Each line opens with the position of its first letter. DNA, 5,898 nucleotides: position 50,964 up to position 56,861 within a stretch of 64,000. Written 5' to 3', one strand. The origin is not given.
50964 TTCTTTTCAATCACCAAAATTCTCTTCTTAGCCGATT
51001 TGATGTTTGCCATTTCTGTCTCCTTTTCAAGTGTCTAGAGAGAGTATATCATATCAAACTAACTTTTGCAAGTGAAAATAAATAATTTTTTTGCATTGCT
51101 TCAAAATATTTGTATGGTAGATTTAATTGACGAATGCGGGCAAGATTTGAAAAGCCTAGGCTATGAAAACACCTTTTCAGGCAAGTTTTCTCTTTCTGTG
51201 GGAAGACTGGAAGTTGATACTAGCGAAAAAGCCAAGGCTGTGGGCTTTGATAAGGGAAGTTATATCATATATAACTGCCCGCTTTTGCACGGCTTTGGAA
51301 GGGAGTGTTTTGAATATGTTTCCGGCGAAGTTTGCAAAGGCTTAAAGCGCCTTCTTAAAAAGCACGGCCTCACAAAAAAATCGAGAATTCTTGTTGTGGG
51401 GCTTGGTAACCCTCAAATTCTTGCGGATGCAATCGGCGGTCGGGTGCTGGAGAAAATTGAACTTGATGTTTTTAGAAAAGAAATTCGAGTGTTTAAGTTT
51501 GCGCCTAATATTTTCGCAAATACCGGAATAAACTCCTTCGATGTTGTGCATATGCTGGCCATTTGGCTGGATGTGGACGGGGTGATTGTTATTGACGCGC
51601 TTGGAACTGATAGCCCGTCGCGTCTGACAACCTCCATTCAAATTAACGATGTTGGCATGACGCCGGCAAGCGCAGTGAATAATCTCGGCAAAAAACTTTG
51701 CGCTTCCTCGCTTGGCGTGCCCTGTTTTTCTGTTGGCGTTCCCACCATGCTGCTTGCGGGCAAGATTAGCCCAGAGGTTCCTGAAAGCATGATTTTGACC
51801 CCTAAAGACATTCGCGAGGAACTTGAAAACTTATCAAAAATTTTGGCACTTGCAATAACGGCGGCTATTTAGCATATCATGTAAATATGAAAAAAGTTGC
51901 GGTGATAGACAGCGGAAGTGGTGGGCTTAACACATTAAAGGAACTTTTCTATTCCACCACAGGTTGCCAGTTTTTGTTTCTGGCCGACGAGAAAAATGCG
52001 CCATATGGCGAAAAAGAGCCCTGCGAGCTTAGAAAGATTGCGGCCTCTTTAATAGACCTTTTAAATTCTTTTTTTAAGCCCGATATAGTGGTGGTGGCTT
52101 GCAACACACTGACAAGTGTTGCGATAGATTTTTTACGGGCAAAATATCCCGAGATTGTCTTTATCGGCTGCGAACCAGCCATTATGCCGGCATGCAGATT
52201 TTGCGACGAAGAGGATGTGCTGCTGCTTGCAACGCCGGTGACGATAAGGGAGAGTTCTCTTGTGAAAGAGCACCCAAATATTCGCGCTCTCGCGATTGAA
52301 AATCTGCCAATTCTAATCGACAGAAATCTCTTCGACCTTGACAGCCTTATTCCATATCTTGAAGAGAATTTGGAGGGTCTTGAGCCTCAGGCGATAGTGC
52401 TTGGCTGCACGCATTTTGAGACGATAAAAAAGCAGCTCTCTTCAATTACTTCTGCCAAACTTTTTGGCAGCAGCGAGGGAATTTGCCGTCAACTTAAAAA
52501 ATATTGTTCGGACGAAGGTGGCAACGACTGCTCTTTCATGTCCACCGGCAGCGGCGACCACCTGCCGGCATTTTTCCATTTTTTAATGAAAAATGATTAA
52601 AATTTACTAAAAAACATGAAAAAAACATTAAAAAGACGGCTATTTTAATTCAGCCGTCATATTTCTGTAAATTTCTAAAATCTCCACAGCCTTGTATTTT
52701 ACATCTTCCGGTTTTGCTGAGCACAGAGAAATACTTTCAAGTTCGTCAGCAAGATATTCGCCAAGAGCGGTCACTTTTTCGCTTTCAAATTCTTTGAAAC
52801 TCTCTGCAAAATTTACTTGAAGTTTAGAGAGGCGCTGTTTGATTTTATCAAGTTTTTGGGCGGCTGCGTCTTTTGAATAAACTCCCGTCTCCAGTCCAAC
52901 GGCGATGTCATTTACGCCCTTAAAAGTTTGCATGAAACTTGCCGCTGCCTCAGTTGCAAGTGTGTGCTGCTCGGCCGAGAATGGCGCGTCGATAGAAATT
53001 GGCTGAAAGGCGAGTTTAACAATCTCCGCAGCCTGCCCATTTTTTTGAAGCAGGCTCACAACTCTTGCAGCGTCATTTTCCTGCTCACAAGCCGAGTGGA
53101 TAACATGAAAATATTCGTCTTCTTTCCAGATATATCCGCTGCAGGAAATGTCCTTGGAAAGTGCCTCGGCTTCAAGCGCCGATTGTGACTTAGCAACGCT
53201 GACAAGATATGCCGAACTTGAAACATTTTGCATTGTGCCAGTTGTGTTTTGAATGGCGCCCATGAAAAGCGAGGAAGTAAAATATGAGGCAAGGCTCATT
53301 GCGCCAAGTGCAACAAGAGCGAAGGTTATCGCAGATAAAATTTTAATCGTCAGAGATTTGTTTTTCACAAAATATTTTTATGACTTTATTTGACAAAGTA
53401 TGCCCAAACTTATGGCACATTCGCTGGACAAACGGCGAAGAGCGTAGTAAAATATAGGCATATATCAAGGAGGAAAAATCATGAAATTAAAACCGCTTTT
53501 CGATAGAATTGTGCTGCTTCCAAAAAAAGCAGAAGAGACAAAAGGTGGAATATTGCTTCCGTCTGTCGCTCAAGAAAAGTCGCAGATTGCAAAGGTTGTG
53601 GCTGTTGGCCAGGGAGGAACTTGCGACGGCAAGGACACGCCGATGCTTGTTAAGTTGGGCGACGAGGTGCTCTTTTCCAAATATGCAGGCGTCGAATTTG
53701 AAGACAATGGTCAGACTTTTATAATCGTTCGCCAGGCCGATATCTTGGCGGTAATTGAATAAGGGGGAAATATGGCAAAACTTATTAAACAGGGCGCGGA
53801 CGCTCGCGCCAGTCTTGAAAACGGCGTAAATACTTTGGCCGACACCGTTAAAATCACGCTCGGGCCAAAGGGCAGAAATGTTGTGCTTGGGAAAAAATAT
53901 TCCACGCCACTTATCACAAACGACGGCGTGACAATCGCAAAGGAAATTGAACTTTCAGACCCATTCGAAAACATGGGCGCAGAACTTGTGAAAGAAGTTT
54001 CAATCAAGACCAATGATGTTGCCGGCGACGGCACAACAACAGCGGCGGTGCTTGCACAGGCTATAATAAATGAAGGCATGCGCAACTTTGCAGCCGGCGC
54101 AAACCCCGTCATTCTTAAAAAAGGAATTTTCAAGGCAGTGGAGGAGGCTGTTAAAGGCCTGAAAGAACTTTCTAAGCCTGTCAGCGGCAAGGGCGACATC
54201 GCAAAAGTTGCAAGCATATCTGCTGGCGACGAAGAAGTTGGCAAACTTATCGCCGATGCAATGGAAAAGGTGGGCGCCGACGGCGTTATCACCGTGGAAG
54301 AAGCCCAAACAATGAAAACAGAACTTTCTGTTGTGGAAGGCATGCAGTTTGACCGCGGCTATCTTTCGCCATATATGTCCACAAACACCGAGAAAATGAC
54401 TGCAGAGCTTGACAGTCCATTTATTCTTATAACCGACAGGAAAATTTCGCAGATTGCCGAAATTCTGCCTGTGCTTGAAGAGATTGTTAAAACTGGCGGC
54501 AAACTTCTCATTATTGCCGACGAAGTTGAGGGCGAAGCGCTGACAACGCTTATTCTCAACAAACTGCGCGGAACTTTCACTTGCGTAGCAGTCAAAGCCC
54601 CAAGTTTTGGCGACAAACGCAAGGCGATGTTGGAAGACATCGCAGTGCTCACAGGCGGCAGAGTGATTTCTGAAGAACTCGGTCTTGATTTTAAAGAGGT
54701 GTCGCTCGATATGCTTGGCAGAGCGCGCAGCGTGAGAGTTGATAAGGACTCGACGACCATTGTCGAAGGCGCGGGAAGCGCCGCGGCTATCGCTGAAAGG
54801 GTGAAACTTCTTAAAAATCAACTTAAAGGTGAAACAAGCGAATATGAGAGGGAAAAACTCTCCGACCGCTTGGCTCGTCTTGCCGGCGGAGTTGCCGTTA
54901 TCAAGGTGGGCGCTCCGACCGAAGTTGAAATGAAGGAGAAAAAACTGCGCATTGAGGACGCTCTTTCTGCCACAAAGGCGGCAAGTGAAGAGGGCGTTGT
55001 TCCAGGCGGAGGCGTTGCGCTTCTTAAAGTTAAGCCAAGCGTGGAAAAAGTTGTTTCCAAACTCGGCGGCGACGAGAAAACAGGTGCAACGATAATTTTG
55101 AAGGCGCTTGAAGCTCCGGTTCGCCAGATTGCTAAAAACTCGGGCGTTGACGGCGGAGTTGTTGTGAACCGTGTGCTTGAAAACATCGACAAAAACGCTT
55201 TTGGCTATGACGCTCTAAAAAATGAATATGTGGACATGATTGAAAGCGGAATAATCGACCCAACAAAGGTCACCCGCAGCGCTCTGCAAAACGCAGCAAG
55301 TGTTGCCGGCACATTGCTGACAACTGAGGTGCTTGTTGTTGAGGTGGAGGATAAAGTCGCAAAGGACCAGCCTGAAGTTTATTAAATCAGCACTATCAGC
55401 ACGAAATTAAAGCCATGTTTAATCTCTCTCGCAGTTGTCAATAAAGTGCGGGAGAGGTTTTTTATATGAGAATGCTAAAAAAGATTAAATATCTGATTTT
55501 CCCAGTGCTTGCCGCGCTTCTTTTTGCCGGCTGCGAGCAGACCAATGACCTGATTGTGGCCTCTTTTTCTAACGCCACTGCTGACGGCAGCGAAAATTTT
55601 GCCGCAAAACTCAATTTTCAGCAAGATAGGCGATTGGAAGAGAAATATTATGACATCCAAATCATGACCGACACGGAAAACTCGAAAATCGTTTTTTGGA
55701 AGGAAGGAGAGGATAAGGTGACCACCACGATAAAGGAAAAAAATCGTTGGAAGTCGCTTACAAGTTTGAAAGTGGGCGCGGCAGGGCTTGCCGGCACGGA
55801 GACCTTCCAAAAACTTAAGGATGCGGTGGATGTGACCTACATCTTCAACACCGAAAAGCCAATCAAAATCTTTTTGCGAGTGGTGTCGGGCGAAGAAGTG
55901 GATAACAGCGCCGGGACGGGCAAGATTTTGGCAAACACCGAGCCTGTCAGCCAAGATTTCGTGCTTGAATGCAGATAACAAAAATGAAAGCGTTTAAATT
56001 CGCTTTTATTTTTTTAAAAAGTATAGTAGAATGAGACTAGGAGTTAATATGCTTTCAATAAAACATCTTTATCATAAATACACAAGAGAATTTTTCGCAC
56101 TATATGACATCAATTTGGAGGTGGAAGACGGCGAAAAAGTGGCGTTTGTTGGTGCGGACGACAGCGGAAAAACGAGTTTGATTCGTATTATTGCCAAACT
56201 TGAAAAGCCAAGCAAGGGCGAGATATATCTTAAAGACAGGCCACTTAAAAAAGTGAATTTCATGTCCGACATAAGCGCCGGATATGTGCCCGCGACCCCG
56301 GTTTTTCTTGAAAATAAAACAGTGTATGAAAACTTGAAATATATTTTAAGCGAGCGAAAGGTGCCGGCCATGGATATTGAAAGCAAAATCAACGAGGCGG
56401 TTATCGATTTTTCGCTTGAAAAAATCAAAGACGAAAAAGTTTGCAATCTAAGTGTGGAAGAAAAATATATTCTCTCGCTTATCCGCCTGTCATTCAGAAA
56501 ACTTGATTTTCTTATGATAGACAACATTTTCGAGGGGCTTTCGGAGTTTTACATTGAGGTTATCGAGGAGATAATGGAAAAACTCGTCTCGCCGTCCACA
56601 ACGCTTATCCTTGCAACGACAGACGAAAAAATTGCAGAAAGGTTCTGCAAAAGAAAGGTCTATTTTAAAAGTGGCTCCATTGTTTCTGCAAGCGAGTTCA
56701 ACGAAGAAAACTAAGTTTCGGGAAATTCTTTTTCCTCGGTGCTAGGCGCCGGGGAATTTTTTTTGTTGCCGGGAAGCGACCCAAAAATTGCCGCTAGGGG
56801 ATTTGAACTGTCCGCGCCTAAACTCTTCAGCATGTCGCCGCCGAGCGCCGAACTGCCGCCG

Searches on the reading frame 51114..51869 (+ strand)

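Call 57: search_protein_families(library=pfam, proteins=[window:51114-51869:+], max_evalue=0.00001)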
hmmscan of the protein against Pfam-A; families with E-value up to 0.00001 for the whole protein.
window:51114-51869:+ (252 aa): 1 family
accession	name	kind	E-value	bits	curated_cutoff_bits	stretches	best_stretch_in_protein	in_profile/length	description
PF03418.19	Peptidase_A25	-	5.1e-29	101.7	27.8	1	27-219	34-235/353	Germination protease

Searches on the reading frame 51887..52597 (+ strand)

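Call 57: search_protein_families(library=pfam, proteins=[window:51887-52597:+], max_evalue=0.00001)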
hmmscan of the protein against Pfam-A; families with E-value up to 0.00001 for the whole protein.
window:51887-52597:+ (237 aa): 1 family
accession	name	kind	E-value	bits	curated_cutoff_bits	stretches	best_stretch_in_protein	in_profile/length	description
PF01177.27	Asp_Glu_race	-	9.3e-06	26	31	0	38-188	39-196/211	Asp/Glu/Hydantoin racemase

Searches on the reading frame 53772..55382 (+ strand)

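Call 57: search_protein_families(library=pfam, proteins=[window:53772-55382:+], max_evalue=0.00001)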
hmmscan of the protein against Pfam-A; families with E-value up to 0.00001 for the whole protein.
window:53772-55382:+ (537 aa): 1 family
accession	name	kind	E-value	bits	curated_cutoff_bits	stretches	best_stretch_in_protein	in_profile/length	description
PF00118.29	Cpn60_TCP1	-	9e-78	262.5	34.3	1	22-523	1-487/490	TCP-1/cpn60 chaperonin family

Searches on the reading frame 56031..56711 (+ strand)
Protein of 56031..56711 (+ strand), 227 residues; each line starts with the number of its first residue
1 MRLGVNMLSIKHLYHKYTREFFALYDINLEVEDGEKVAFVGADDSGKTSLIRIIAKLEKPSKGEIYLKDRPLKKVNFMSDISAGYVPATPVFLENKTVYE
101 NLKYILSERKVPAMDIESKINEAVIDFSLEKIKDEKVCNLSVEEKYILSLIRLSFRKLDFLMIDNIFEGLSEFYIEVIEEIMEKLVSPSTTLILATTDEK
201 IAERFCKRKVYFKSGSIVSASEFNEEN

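Call 57: search_protein_families(library=pfam, proteins=[window:56031-56711:+], max_evalue=0.00001)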
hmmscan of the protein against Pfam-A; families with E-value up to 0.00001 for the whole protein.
window:56031-56711:+ (227 aa): 1 family
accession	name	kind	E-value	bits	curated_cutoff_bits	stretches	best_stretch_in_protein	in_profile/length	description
PF00005.33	ABC_tran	-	1.2e-18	68.5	25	1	25-165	2-134/137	ABC transporter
